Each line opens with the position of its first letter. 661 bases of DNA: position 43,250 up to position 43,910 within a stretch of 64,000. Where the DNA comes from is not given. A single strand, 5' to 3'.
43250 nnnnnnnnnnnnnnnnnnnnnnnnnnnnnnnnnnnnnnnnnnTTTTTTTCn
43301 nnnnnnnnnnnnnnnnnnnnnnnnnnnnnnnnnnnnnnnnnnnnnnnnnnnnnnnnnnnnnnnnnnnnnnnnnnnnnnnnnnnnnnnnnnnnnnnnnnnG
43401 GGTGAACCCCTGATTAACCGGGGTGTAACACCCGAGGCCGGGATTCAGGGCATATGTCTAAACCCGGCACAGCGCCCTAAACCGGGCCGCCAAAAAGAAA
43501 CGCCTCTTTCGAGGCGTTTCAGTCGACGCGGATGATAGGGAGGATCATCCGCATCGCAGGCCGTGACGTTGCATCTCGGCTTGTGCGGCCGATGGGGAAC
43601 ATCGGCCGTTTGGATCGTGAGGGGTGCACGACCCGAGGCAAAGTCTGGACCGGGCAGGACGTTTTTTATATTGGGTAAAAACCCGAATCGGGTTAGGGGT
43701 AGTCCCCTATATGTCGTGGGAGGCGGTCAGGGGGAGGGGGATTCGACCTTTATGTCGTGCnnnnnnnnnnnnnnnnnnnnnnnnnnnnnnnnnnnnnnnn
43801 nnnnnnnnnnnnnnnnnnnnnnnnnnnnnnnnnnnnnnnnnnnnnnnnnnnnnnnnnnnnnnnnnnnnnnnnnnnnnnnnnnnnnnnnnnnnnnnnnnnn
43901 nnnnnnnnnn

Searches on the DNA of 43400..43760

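Call 69: search_rna_families(source=window, start=43400, end=43760, threshold=evalue, max_evalue=5)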
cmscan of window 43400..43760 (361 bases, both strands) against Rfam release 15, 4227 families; matches with E-value up to 5: 4.
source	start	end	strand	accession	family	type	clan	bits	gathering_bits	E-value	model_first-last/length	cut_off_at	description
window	43489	43524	+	RF01366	CRISPR-DR53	Gene; CRISPR;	-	18.6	45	0.61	1-37/37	no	CRISPR RNA direct repeat element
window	43461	43538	-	RF01844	SmY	Gene; snRNA; splicing;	-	13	39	2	1-80/80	no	SmY spliceosomal RNA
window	43495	43608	-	RF00518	speF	Cis-reg; leader;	-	9.6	37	3.7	1-153/153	no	speF leader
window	43546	43585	-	RF00223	IRES_Bip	Cis-reg; IRES;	-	7.4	40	3.3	1-263/263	no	bip internal ribosome entry site (IRES)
